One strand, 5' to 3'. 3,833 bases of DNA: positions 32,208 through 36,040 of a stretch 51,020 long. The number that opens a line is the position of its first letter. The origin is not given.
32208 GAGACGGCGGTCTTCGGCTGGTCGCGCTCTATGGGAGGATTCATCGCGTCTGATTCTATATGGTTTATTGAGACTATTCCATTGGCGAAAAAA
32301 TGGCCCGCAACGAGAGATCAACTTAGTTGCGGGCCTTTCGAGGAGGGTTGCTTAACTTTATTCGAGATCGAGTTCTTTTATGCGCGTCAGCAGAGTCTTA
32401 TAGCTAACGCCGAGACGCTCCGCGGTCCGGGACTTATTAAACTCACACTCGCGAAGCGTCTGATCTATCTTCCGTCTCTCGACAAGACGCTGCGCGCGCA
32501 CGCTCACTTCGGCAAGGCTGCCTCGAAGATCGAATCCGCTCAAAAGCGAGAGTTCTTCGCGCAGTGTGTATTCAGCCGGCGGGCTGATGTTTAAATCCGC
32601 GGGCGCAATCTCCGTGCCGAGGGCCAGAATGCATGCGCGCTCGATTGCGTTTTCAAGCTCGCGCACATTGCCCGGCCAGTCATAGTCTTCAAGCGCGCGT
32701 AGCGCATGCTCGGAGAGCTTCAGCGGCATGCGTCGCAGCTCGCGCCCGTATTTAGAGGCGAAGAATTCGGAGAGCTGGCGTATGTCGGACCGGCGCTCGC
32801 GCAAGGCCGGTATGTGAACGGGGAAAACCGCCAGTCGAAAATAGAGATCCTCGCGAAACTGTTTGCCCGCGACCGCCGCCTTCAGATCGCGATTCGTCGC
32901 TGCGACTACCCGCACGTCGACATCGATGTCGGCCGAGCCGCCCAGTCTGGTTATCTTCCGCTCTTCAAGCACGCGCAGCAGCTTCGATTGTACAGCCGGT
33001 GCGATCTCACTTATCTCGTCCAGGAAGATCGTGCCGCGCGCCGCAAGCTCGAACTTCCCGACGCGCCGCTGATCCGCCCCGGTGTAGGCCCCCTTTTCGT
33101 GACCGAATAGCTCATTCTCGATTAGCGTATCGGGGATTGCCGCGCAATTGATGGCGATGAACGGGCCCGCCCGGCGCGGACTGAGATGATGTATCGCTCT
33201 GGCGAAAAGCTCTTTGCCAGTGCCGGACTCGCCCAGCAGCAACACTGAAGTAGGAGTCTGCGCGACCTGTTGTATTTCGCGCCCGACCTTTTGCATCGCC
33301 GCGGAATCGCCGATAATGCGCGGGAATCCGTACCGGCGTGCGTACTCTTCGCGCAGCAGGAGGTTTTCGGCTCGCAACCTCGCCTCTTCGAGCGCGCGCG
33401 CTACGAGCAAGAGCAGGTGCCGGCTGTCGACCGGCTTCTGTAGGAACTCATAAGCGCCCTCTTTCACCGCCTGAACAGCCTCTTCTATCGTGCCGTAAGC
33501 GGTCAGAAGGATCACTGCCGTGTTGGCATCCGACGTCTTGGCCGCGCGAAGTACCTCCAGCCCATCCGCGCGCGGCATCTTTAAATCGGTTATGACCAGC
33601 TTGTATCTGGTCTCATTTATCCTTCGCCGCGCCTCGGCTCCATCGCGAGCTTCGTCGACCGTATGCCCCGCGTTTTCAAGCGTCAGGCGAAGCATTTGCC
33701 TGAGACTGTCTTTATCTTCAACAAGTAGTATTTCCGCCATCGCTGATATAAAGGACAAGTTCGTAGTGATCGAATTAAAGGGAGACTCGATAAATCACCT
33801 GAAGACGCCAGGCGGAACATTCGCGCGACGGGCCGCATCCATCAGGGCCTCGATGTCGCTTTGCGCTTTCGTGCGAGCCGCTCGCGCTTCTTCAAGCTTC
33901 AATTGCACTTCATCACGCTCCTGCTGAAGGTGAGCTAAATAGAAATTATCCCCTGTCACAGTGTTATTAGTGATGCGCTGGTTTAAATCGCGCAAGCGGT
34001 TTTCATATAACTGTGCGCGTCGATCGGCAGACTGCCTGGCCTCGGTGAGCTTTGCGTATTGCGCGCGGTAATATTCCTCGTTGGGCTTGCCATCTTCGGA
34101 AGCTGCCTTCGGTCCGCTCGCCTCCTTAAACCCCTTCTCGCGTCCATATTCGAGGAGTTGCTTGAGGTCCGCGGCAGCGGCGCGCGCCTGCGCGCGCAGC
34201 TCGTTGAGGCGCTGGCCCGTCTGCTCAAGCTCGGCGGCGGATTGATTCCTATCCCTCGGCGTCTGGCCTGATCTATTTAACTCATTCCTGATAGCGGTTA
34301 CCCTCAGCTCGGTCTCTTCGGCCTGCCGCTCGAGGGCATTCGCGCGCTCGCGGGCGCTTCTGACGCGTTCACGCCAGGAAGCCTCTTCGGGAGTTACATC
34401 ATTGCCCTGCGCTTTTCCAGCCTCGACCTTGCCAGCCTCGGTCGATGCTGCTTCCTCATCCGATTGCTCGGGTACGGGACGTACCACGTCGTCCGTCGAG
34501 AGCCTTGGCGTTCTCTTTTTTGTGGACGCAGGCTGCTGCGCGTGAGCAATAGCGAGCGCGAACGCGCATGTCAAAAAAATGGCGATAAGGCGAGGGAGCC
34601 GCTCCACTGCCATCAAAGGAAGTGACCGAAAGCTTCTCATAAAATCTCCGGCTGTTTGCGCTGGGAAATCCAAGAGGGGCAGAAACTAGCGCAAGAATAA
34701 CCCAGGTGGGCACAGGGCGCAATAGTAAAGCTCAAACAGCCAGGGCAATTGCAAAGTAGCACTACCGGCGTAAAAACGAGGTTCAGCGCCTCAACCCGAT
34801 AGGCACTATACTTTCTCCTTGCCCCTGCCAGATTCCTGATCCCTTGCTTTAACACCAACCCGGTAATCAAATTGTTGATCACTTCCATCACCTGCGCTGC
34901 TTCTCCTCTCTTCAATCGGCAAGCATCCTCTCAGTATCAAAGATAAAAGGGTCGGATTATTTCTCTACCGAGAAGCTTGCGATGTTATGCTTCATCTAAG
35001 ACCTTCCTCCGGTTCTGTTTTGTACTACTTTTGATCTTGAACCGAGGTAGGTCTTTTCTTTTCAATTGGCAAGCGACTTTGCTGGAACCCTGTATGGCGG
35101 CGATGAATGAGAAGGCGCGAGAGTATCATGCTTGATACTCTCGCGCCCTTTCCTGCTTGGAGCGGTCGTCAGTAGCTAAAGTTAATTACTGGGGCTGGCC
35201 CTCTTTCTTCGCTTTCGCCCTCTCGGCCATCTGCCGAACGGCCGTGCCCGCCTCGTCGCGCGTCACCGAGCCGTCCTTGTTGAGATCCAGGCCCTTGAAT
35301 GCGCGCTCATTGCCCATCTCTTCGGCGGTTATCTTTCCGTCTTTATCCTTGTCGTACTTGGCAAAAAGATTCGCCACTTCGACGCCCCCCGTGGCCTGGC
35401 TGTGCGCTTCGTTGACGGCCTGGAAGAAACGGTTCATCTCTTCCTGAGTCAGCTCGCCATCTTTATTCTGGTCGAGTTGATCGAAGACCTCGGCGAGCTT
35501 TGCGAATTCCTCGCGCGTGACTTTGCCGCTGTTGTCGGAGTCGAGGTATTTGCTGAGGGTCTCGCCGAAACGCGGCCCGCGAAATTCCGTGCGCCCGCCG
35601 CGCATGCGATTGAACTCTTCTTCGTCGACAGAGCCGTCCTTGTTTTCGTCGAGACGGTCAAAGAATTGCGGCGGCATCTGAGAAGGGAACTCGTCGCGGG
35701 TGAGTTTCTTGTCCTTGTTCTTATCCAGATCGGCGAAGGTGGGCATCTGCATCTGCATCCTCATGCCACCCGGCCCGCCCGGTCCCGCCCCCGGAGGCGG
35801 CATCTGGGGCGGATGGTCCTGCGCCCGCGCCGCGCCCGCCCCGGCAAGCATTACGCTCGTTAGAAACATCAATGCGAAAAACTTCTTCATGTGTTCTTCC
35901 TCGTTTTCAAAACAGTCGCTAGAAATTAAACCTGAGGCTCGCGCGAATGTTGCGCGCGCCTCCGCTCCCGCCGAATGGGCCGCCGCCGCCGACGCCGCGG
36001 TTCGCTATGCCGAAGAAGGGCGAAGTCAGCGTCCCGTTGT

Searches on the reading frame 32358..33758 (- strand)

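Call 80: search_protein_families(library=pfam, proteins=[window:32358-33758:-], max_evalue=0.00001)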
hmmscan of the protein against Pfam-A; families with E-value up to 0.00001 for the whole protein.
window:32358-33758:- (466 aa): 9 families
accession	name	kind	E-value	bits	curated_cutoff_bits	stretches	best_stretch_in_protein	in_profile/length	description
PF00158.32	Sigma54_activat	-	7.2e-71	237.7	20.2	1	148-314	1-167/168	Sigma-54 interaction domain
PF00072.30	Response_reg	-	5.9e-27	94.5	30.2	1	10-117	1-108/111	Response regulator receiver domain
PF14532.12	Sigma54_activ_2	-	4.1e-23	82.6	25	1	149-319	1-138/138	Sigma-54 interaction domain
PF25601.1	AAA_lid_14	-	1.9e-22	79.3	27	1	320-390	1-71/87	AAA+ ATPase lid domain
PF02954.25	HTH_8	-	5.2e-10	39.3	22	1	424-462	3-41/42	Bacterial regulatory protein, Fis family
PF07728.20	AAA_5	-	6.4e-10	39.6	22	1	172-290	2-123/139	AAA domain (dynein-related subfamily)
PF01078.27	Mg_chelatase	-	2.7e-08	33.9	20.3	0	227-290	93-158/207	Magnesium chelatase, subunit ChlI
PF07724.20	AAA_2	-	6.3e-08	33.3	27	1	170-281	4-115/166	AAA domain (Cdc48 subfamily)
PF00004.35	AAA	-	2.7e-07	31.5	21.2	1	172-290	1-110/131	ATPase family associated with various cellular activities (AAA)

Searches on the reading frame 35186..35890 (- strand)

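Call 80: search_protein_families(library=pfam, proteins=[window:35186-35890:-], max_evalue=0.00001)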
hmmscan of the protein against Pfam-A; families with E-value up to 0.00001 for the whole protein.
window:35186-35890:- (234 aa): 6 families
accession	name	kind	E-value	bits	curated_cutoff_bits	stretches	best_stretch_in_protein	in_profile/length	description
PF13405.12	EF-hand_6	-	2.6e-28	95.4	25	0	173-193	3-23/30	EF-hand domain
PF00036.39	EF-hand_1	-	8.2e-28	94.3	25.4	0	171-192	1-22/29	EF hand domain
PF13499.12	EF-hand_7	-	1.6e-25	89.7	30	2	129-192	1-62/67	EF-hand domain pair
PF13202.12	EF-hand_5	-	2.8e-25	87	25.9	0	133-155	2-24/25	EF hand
PF13833.12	EF-hand_8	-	1.9e-08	34.4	28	0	114-134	32-52/54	EF-hand domain pair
PF10591.15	SPARC_Ca_bdg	-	2.7e-08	34.5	22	0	133-193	57-111/113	Secreted protein acidic and rich in cysteine Ca binding region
